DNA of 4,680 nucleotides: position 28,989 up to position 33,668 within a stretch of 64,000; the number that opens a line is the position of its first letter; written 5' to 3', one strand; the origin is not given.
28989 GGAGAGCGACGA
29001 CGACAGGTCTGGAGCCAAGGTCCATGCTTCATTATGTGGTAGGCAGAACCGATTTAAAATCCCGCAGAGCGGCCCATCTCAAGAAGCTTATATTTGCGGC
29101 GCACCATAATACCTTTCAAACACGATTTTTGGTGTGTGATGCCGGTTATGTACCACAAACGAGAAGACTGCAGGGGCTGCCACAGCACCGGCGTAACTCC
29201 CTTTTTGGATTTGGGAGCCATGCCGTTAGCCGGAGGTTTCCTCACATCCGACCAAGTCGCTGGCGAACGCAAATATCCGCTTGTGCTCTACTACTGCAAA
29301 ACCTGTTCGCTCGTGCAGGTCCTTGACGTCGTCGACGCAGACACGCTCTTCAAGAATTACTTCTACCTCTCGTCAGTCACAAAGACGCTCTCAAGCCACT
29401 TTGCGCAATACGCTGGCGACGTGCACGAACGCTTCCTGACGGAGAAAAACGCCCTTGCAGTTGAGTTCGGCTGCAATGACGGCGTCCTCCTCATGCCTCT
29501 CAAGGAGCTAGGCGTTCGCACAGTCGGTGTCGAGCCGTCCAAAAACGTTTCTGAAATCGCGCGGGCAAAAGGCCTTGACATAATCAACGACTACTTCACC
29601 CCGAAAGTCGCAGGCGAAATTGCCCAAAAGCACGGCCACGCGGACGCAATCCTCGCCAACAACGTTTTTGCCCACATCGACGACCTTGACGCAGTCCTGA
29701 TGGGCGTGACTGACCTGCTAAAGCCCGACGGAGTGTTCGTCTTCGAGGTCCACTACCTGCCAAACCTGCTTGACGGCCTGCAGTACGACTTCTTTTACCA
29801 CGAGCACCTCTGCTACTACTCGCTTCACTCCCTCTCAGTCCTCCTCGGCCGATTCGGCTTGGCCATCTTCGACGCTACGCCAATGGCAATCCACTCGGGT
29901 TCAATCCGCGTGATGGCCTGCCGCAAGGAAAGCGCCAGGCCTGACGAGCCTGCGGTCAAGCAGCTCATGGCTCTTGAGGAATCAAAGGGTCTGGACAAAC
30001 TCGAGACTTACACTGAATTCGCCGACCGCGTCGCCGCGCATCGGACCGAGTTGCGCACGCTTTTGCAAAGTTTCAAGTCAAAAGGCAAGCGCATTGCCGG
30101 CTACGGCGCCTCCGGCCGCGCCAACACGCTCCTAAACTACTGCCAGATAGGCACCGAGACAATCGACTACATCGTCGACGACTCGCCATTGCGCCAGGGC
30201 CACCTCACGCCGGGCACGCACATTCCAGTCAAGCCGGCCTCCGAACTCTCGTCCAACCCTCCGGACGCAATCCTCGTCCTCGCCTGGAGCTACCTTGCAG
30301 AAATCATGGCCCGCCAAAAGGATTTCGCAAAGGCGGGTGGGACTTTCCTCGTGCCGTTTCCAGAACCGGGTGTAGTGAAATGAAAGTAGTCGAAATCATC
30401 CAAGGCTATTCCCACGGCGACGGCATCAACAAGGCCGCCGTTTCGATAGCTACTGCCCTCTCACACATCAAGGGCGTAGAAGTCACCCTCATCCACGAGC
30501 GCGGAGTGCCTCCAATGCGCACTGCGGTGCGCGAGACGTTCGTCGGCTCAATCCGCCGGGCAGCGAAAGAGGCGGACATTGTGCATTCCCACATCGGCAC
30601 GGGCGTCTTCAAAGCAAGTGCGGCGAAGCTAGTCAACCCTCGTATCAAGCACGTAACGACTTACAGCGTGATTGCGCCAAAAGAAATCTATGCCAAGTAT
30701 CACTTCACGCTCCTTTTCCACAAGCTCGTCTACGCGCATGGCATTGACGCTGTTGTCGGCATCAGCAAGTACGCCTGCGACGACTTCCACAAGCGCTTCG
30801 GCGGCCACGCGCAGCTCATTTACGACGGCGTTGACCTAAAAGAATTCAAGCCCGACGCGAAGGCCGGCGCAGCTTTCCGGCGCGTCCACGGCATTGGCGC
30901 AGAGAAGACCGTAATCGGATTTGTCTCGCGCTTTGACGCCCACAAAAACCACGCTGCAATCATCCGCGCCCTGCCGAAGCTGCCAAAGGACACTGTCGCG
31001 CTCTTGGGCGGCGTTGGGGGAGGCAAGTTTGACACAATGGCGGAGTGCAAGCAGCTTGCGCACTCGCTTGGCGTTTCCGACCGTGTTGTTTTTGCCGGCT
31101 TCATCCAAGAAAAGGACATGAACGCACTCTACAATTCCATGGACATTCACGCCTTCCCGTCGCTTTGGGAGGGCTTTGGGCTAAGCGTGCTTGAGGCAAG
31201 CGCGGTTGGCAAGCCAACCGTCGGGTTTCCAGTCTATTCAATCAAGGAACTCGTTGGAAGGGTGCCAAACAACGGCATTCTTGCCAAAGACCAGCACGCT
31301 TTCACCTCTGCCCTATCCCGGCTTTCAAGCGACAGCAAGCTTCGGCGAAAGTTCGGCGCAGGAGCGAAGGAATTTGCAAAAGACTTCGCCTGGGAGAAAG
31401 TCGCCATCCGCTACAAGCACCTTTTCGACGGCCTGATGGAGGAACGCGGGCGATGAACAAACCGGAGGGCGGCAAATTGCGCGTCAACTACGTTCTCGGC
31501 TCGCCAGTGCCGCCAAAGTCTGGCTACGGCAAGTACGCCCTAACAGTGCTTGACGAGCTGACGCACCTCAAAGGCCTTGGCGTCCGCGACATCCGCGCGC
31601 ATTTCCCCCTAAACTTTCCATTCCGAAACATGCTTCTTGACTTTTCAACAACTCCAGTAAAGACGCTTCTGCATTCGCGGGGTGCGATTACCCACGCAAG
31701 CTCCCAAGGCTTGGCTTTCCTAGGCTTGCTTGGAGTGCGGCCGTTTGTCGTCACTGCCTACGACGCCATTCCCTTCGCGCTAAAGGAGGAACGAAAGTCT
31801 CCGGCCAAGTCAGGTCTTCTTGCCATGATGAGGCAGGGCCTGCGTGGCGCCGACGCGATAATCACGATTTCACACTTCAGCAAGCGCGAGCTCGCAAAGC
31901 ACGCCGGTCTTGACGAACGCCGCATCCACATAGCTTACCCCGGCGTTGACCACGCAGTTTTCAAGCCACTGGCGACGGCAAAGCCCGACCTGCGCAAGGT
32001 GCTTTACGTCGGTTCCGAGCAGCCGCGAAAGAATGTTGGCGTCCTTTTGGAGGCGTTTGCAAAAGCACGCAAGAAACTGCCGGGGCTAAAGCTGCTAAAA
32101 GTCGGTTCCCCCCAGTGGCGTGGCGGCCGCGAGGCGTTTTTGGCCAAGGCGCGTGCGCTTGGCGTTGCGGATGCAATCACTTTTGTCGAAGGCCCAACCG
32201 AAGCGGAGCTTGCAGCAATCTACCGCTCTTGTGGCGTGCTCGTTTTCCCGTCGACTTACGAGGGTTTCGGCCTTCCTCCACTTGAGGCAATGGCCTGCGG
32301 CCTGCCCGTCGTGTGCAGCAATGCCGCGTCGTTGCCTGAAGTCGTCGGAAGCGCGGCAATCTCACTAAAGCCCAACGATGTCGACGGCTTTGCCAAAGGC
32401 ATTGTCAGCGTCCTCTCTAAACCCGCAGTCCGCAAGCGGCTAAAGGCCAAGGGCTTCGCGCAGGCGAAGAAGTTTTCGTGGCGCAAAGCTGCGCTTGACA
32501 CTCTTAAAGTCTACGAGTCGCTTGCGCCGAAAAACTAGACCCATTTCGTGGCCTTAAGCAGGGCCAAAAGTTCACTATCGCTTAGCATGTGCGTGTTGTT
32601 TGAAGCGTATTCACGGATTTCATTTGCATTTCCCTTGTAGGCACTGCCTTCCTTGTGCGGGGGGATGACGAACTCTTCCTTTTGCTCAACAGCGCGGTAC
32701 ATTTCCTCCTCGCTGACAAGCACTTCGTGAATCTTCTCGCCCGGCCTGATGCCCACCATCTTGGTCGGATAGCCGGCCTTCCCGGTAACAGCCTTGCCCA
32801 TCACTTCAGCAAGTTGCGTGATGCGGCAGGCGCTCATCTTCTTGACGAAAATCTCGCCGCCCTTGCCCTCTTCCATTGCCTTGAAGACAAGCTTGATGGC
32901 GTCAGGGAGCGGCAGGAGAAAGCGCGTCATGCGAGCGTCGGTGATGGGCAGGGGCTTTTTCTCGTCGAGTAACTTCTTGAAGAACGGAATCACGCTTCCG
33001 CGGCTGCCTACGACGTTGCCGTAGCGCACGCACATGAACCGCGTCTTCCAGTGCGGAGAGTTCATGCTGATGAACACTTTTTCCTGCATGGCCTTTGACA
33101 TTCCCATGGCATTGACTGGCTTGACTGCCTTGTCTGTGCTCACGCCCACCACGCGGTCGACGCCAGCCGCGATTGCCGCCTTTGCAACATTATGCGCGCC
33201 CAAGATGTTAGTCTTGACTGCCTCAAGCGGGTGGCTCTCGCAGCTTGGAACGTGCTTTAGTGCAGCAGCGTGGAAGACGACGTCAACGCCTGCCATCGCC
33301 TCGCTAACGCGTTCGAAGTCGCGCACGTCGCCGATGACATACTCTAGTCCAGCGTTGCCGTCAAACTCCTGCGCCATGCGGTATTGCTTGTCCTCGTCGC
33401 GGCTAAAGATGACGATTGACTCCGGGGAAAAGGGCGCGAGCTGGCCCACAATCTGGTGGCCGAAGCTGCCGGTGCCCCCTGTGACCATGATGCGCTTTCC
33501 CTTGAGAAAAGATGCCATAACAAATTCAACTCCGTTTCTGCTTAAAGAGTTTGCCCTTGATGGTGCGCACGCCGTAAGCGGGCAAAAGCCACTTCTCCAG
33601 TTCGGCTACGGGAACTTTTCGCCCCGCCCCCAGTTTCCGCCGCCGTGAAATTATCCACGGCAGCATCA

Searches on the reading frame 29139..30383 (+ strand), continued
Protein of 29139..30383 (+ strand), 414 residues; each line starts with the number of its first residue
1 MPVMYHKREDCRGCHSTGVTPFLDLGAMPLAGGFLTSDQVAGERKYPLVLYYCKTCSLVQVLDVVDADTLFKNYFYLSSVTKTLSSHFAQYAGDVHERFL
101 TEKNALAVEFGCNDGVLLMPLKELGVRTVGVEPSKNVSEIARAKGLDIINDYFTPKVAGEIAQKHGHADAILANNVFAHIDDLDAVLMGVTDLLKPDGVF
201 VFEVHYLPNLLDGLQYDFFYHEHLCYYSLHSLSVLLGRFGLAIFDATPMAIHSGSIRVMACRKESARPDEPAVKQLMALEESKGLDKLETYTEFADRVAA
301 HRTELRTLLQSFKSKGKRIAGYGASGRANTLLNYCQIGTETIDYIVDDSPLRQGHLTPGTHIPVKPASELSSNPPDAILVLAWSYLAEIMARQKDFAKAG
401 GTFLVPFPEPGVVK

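Call 60: find_encoding_contigs(protein=P0016, flank=8000, max_places=1)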
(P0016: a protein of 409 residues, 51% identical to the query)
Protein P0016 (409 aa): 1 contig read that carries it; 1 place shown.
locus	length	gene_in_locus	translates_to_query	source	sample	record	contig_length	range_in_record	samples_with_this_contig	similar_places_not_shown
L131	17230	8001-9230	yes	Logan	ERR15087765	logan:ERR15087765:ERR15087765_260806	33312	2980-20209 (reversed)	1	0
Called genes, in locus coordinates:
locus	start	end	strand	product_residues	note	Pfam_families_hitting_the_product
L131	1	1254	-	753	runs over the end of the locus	PF09586:YfhO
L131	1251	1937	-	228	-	PF00535:Glycos_transf_2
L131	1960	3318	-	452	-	PF13231:PMT_2, PF03901:Glyco_transf_22 (weak)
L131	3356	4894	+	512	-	PF01943:Polysacc_synt, PF13440:Polysacc_synt_3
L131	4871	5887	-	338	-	PF00953:Glycos_transf_4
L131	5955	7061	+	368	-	PF01073:3Beta_HSD, PF01370:Epimerase, PF02719:Polysacc_synt_2, PF04321:RmlD_sub_bind (faint), PF07993:NAD_binding_4, PF13460:NAD_binding_10 (faint), PF16363:GDP_Man_Dehyd, PF02719:Polysacc_synt_2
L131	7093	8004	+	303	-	PF01073:3Beta_HSD, PF01370:Epimerase, PF04321:RmlD_sub_bind, PF16363:GDP_Man_Dehyd, PF02719:Polysacc_synt_2 (weak), PF07993:NAD_binding_4 (weak)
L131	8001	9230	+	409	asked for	PF08421:Methyltransf_13, PF13489:Methyltransf_23, PF08241:Methyltransf_11 (weak), PF08242:Methyltransf_12, PF13847:Methyltransf_31 (faint), PF08484:Methyltransf_14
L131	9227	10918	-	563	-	PF02366:PMT (weak), PF13231:PMT_2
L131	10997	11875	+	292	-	PF00535:Glycos_transf_2, PF13641:Glyco_tranf_2_3, PF13632:Glyco_trans_2_3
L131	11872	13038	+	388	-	PF13439:Glyco_transf_4, PF13579:Glyco_trans_4_4, PF20706:GT4-conflict, PF00534:Glycos_transf_1, PF13692:Glyco_trans_1_4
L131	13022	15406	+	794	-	PF02516:STT3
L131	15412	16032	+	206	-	PF01209:Ubie_methyltran (weak), PF02353:CMAS, PF13489:Methyltransf_23, PF07021:MetW, PF13847:Methyltransf_31, PF08241:Methyltransf_11, PF08242:Methyltransf_12, PF13649:Methyltransf_25, +1 more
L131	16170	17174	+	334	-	PF00535:Glycos_transf_2, PF10111:Glyco_tranf_2_2 (weak), PF13506:Glyco_transf_21, PF13641:Glyco_tranf_2_3, PF13632:Glyco_trans_2_3 (weak)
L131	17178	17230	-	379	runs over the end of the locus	PF00534:Glycos_transf_1, PF13692:Glyco_trans_1_4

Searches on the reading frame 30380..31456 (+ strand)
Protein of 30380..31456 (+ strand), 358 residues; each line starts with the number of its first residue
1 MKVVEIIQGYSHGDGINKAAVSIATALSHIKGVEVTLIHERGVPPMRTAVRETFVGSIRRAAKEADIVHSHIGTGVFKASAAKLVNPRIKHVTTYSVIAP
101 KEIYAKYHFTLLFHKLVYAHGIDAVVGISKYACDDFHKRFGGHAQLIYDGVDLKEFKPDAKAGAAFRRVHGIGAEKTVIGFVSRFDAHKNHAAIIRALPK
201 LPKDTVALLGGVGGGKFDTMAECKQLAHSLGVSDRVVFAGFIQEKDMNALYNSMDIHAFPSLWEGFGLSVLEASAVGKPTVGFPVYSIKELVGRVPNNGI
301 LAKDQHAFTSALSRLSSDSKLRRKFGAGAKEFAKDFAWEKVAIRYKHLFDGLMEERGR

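Call 3: search_protein_families(library=pfam, proteins=[window:30380-31456:+], max_evalue=0.001)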
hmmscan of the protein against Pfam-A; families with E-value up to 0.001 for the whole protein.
window:30380-31456:+ (358 aa): 4 families
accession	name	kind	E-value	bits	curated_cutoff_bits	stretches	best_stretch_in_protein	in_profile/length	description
PF00534.26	Glycos_transf_1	-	1.3e-29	103.4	26.4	1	166-331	5-171/172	Glycosyl transferases group 1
PF13692.12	Glyco_trans_1_4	-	1.8e-26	93.6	27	1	177-318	2-142/142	Glycosyl transferases group 1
PF13439.12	Glyco_transf_4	-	4e-07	30.7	28.5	1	46-154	52-169/170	Glycosyltransferase Family 4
PF20706.3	GT4-conflict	-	0.00051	19.6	26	0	225-281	251-309/385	Family 4 Glycosyltransferase in conflict systems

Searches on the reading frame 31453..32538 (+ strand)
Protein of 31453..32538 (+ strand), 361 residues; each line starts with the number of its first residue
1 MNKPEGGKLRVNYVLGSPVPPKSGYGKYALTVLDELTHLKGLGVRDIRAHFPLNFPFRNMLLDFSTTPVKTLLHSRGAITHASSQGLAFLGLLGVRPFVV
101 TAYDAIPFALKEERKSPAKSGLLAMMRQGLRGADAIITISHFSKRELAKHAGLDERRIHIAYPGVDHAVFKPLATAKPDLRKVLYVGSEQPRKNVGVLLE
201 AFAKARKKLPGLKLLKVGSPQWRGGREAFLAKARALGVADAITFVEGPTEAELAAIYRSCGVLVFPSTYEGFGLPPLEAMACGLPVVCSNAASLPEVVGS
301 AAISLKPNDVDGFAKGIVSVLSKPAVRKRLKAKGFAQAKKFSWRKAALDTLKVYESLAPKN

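Call 3: search_protein_families(library=pfam, proteins=[window:31453-32538:+], max_evalue=0.001)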
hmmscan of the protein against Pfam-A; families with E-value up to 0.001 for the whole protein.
window:31453-32538:+ (361 aa): 6 families
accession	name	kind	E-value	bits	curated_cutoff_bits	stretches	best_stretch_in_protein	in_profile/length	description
PF00534.26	Glycos_transf_1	-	2.7e-32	112.1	26.4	1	178-334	13-169/172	Glycosyl transferases group 1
PF13692.12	Glyco_trans_1_4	-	8.6e-29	101.1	27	1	182-322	3-141/142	Glycosyl transferases group 1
PF20706.3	GT4-conflict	-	9e-14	51.7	26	1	120-298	134-320/385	Family 4 Glycosyltransferase in conflict systems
PF13439.12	Glyco_transf_4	-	1.3e-13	51.8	28.5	1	44-168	40-169/170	Glycosyltransferase Family 4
PF13579.12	Glyco_trans_4_4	-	7.2e-08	33.4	29.7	1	40-163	36-157/158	Glycosyl transferase 4-like domain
PF13524.12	Glyco_trans_1_2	-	0.00017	22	25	1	202-339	5-130/144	Glycosyl transferase-like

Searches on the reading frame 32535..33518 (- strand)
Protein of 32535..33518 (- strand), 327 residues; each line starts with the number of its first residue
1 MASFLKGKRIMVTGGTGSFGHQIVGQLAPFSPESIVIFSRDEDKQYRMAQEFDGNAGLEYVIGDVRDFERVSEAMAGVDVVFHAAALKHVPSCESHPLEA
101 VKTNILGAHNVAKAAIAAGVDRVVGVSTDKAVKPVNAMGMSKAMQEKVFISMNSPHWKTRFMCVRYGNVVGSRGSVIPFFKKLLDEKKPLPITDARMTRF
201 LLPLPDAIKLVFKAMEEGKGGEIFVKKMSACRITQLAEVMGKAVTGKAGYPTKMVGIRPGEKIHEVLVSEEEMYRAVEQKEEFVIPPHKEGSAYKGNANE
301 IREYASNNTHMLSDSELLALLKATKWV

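Call 3: search_protein_families(library=pfam, proteins=[window:32535-33518:-], max_evalue=0.001)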
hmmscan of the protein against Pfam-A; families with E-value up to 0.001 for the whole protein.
window:32535-33518:- (327 aa): 12 families
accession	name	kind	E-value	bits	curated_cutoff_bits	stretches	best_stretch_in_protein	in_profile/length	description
PF02719.21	Polysacc_synt_2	-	9.8e-103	343.8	20.2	1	10-285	1-291/293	Polysaccharide biosynthesis protein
PF01370.27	Epimerase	-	7.5e-23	81.6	20.9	1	10-224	1-237/240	NAD dependent epimerase/dehydratase family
PF01073.25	3Beta_HSD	-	6.8e-16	58.6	22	1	11-135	1-124/280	3-beta hydroxysteroid dehydrogenase/isomerase family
PF13460.12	NAD_binding_10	-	1.2e-13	51.8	27.2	1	14-136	1-106/184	NAD(P)H-binding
PF04321.23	RmlD_sub_bind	-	6.5e-12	45.6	27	1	9-130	2-103/287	RmlD substrate binding domain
PF16363.11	GDP_Man_Dehyd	-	1.7e-11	44.7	27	1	11-129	1-130/332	GDP-mannose 4,6 dehydratase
PF05368.20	NmrA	-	3.7e-09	37.1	27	1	8-136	3-115/298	NmrA-like family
PF07993.18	NAD_binding_4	-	5e-06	26.3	20.1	1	12-144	1-152/258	Male sterility protein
PF00106.31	adh_short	-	2.5e-05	24.3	26.6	1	8-126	1-134/195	short chain dehydrogenase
PF08659.16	KR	-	6e-05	23.5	22.6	1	11-86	4-90/180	KR domain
PF01488.26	Shikimate_DH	-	8.7e-05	23.1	24.3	1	5-89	10-87/138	Shikimate / quinate 5-dehydrogenase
PF03807.23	F420_oxidored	-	0.00019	22.4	21.6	0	15-92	6-74/94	NADP oxidoreductase coenzyme F420-dependent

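Call 5: search_protein_families(library=ncbifam, proteins=[window:32535-33518:-], max_evalue=0.00001)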
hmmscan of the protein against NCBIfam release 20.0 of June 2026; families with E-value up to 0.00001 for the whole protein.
window:32535-33518:- (327 aa): 17 families
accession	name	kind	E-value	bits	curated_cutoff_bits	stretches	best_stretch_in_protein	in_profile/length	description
TIGR03589.1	PseB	equivalog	2e-102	342.5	407.75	1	5-296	2-290/324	UDP-N-acetylglucosamine 4,6-dehydratase (inverting)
TIGR04130.1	FnlA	equivalog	6.9e-89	298.1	730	1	5-316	2-320/337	UDP-N-acetylglucosamine 4,6-dehydratase/5-epimerase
TIGR04180.1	EDH_00030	hypoth_equivalog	1.5e-16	60.3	475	1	10-130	1-123/297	NAD-dependent 4,6-dehydratase LegB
TIGR03466.1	HpnA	hypoth_equivalog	5.8e-14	51.7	367.65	1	9-133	2-118/327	hopanoid-associated sugar epimerase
TIGR01179.1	galE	equivalog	8.2e-13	47.9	262.3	1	9-173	1-180/332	UDP-glucose 4-epimerase GalE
NF041293.1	G6PDh_Azf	equivalog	8.6e-12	45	400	1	9-135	4-122/252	NAD-dependent glucose-6-phosphate dehydrogenase Azf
TIGR02622.1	CDP_4_6_dhtase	equivalog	1.1e-11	44.5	278.45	1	4-133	1-134/352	CDP-glucose 4,6-dehydratase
NF052578.1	StrlDmthSdmBMthl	equivalog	1.3e-10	41.5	600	1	11-141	4-125/328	sterol demethylase protein SdmB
NF042422.1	oxyalk_red_OleD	equivalog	2e-10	40.6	580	1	9-133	2-119/329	2-alkyl-3-oxoalkanoate reductase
NF042423.1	oxyalk_red_Shew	equivalog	2.2e-10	40.1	580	1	8-129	9-119/331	2-alkyl-3-oxoalkanoate reductase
TIGR01181.1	dTDP_gluc_dehyt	equivalog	3.9e-10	39.3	365.1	1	9-155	1-150/321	dTDP-glucose 4,6-dehydratase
TIGR01214.1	rmlD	equivalog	6e-10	38.7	224.05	1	9-129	1-101/285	dTDP-4-dehydrorhamnose reductase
NF007956.0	PRK10675.1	subfamily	1.9e-07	30.5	394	1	9-128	2-124/338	UDP-glucose 4-epimerase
NF005449.0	PRK07041.1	equivalog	2.6e-07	30.8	257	1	3-143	3-149/240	SDR family oxidoreductase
NF006073.0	PRK08219.1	equivalog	5.8e-07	29.4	218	1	9-101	5-95/227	SDR family oxidoreductase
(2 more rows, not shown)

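Call 58: search_solved_structures(query=window:32535-33518:-, max_evalue=1e-20)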
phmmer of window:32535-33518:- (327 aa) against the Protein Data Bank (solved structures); distinct sequences matched with E-value up to 1e-20: 11.
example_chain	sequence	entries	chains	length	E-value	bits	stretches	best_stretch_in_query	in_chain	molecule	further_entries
4j2o_A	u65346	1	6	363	2.4e-79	270.4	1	3-311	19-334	UDP-N-acetylglucosamine 4,6-dehydratase/5-epimerase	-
2gn4_A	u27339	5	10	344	3.2e-79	270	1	4-288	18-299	UDP-GlcNAc C6 dehydratase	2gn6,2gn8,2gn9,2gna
6bwc_A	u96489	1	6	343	4.1e-70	240.1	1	4-321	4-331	Polysaccharide biosynthesis protein CapD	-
3vvb_A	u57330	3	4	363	7.1e-70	239.3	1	7-321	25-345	CapE | Capsular polysaccharide synthesis enzyme Cap8E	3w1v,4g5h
3vvc_A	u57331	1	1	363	2.6e-69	237.5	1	7-321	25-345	Capsular polysaccharide synthesis enzyme Cap8E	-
4tqg_A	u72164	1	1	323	1.3e-47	166.2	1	5-317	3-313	Putative dTDP-d-glucose 4 6-dehydratase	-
5bju_A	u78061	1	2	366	3e-42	148.6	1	2-273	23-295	WlaL protein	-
5bjw_A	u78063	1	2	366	1.1e-41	146.7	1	2-273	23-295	WlaL protein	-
5bjx_A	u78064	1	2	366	1.5e-41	146.3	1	2-273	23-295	WlaL protein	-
5bjy_A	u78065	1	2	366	2.1e-41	145.8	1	2-273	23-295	WlaL protein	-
5bjv_A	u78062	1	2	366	1e-40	143.5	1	2-273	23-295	WlaL protein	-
